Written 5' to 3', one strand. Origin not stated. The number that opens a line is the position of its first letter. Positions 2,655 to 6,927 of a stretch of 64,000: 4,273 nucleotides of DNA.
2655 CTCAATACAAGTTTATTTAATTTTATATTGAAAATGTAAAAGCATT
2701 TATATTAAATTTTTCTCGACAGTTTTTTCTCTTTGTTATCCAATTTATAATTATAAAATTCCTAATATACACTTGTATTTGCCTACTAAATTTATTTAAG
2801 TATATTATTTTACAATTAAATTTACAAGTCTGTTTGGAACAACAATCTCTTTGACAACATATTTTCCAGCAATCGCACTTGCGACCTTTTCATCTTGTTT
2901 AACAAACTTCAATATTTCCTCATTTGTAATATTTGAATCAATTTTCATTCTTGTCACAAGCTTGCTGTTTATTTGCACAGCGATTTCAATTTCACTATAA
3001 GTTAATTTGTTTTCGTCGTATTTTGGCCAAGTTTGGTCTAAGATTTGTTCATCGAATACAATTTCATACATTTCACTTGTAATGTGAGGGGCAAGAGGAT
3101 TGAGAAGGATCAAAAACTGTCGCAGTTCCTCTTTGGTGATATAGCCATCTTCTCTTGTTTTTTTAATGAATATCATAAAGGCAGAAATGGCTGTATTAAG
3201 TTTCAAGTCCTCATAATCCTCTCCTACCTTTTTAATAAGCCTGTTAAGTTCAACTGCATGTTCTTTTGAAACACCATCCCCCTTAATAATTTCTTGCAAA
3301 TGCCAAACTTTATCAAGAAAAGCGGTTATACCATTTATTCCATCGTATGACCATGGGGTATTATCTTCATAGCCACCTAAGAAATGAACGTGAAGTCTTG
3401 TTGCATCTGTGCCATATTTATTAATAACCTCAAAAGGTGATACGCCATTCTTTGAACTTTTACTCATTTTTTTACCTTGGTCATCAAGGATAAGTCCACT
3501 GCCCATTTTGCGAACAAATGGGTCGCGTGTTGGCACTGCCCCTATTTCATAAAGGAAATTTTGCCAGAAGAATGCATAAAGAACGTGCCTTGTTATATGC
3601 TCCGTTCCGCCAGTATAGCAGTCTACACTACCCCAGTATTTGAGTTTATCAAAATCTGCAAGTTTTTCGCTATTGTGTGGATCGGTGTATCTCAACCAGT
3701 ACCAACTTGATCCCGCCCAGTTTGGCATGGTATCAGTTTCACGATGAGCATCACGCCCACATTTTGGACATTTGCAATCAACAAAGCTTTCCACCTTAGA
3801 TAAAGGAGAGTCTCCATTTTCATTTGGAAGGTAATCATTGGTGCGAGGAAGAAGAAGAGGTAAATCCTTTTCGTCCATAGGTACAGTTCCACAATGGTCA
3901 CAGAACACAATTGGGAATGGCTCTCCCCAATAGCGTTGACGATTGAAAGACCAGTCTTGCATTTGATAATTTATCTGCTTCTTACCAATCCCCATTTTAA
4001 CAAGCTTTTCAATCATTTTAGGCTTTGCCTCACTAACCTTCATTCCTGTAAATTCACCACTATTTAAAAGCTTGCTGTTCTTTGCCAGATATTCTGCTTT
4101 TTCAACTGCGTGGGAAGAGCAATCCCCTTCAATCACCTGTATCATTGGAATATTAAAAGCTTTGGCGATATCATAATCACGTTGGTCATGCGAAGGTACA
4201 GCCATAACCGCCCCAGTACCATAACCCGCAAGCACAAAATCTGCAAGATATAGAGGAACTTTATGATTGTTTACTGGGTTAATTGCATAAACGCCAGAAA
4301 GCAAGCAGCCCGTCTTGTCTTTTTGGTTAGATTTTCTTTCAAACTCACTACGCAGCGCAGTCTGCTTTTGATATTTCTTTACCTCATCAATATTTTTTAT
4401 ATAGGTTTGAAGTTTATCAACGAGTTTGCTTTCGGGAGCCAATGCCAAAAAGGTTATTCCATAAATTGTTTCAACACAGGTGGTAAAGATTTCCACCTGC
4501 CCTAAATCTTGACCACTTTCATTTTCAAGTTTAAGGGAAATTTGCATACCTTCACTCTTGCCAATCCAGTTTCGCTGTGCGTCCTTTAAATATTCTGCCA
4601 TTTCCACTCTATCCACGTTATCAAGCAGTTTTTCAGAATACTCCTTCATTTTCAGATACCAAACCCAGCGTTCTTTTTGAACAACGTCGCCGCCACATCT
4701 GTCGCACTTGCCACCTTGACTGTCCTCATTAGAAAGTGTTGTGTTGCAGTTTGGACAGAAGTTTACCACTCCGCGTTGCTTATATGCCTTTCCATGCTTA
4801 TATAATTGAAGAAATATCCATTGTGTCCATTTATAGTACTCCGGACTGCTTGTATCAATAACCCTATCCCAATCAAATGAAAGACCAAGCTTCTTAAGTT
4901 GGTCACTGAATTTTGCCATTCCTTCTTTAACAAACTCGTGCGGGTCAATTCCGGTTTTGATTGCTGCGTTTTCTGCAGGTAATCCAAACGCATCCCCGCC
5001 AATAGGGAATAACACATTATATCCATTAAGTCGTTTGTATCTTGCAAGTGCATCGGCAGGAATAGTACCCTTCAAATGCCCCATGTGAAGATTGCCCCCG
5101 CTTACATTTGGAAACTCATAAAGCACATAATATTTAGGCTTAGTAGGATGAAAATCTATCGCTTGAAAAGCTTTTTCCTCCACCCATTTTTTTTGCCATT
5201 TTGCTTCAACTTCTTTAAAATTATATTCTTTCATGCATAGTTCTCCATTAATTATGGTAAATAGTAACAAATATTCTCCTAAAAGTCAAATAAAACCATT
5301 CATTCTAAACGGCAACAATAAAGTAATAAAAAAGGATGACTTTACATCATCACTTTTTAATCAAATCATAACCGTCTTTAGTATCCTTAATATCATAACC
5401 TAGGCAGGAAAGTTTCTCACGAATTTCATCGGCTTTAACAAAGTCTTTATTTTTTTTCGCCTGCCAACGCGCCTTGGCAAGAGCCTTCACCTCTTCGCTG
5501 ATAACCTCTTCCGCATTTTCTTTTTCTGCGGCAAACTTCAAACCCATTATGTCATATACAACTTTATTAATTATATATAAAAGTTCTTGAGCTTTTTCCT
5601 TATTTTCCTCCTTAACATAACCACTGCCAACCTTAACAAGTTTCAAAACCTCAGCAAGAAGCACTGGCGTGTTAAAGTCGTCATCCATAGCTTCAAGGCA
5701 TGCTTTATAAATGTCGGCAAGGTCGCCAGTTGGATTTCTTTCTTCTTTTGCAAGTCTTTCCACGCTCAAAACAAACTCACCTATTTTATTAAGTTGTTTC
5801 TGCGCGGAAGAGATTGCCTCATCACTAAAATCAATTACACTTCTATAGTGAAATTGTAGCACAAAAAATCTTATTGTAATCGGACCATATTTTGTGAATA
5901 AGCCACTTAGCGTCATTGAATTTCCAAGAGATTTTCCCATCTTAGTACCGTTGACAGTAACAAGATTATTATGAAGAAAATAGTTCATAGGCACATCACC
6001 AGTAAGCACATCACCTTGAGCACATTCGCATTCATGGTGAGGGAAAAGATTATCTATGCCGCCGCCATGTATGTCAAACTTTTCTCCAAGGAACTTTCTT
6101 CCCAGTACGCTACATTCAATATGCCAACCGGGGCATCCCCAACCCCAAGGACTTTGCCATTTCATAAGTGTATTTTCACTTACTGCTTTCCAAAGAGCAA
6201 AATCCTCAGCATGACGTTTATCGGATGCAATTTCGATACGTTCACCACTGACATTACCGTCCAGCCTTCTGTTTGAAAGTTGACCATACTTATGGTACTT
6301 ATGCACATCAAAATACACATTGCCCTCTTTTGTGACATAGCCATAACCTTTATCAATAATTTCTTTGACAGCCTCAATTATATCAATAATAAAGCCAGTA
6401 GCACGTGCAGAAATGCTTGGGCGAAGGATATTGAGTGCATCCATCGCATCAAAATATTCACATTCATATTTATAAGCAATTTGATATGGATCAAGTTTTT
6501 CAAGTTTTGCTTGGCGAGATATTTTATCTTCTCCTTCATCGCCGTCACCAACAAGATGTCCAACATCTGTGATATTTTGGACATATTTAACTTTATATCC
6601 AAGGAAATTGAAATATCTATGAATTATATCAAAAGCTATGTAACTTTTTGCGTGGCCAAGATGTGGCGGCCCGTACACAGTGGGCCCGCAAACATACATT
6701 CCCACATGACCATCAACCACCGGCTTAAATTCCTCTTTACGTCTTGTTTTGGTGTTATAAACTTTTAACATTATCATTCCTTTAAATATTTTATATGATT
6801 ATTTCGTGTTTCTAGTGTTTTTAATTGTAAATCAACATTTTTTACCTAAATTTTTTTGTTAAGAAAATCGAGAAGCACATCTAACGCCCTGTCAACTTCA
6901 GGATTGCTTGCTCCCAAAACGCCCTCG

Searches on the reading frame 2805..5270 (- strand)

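Call 39: search_protein_families(library=ncbifam, proteins=[window:2805-5270:-], max_evalue=0.00001)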
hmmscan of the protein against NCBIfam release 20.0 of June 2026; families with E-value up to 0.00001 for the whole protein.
window:2805-5270:- (821 aa): 17 families
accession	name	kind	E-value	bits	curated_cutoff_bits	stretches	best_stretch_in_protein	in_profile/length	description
TIGR00396.1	leuS_bact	equivalog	2.3e-253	843.1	548.4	1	16-821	1-843/843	leucine--tRNA ligase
TIGR00422.1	valS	equivalog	3.6e-77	260.2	612.1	3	14-182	3-185/863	valine--tRNA ligase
NF009687.0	PRK13208.1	equivalog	5.9e-73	246.3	738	3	13-183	7-188/801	valine--tRNA ligase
NF004349.1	PRK05729.1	equivalog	1.9e-67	228.2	704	3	14-183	2-184/860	valine--tRNA ligase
NF008957.0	PRK12300.1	subfamily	2.4e-65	221.1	677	4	14-98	2-84/946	leucine--tRNA ligase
TIGR00392.1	ileS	equivalog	6.1e-56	190.1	621.4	2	14-183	4-190/861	isoleucine--tRNA ligase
TIGR00395.1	leuS_arch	equivalog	2e-48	165.1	648.5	3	109-367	112-317/938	leucine--tRNA ligase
NF011492.0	PRK14900.1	equivalog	1.6e-42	145.5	1783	3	437-657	407-588/1044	valine--tRNA ligase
NF000540.1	alt_ValS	exception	3.2e-35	121.3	900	2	18-101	6-88/827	valine--tRNA ligase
TIGR00398.1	metG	equivalog_domain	8.1e-33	113.9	336.35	1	59-195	12-145/530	methionine--tRNA ligase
NF000258.1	MupB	exception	2.1e-29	102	1900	2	435-628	436-614/1033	mupirocin-resistant isoleucine--tRNA ligase MupB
NF008900.0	PRK12267.1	equivalog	2.2e-28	99.2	598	1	58-219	16-176/648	methionine--tRNA ligase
NF040702.1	ileS_w_GNAT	exception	2e-24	85.3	1999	2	18-102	19-103/1100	isoleucine--tRNA ligase, N-acetyltransferase domain-containing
NF001100.0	PRK00133.1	equivalog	4.3e-23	81.7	587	1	59-192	18-148/676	methionine--tRNA ligase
NF000257.1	MupA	exception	8.7e-22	76.7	1900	2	435-628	432-612/1024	mupirocin-resistant isoleucine--tRNA ligase MupA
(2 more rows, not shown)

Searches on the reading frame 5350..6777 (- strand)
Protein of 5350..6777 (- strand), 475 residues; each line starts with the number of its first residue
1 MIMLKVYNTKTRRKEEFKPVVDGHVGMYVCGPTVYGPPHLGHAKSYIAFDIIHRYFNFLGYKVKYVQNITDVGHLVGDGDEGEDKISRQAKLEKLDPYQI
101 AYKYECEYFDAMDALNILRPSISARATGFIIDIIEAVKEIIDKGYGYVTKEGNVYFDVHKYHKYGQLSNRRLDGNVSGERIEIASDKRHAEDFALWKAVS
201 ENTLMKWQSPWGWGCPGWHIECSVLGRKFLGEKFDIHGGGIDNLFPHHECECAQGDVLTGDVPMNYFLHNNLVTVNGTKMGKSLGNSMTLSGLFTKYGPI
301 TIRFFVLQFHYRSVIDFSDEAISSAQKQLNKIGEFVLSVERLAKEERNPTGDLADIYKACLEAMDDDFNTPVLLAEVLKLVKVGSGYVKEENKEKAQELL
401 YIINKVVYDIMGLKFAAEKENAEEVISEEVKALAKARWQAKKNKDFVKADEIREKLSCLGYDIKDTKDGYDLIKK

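Call 39: search_protein_families(library=ncbifam, proteins=[window:5350-6777:-], max_evalue=0.00001)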
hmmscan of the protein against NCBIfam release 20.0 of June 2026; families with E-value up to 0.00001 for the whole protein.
window:5350-6777:- (475 aa): 12 families
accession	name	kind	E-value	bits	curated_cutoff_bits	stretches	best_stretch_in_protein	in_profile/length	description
TIGR00435.1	cysS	equivalog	6.2e-141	470.6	340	1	4-474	1-465/466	cysteine--tRNA ligase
NF011108.0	PRK14536.1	equivalog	7.8e-117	391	780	1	3-469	2-484/490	cysteine--tRNA ligase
NF011107.0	PRK14534.1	equivalog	3.4e-80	270.4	744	1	3-470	2-476/481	cysteine--tRNA ligase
TIGR03447.1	mycothiol_MshC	equivalog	1.7e-66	224.8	485.1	1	3-388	17-389/411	cysteine--1-D-myo-inosityl 2-amino-2-deoxy-alpha-D-glucopyranoside ligase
NF008957.0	PRK12300.1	subfamily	4.6e-14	51.3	677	1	270-434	617-765/946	leucine--tRNA ligase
TIGR00398.1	metG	equivalog_domain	4.9e-13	48.7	336.35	1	35-118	11-84/530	methionine--tRNA ligase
TIGR00392.1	ileS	equivalog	1.8e-10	39.6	621.4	1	271-333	603-665/861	isoleucine--tRNA ligase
NF009687.0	PRK13208.1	equivalog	8.9e-09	34.1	738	0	32-71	47-86/801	valine--tRNA ligase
NF008900.0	PRK12267.1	equivalog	1e-08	34.2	598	0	27-157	6-121/648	methionine--tRNA ligase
TIGR00422.1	valS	equivalog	4.9e-08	31.4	612.1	0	256-332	502-580/863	valine--tRNA ligase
TIGR00396.1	leuS_bact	equivalog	1.3e-07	30.1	548.4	0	269-410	595-750/843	leucine--tRNA ligase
NF004349.1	PRK05729.1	equivalog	8.8e-06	24.2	704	0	258-332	494-570/860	valine--tRNA ligase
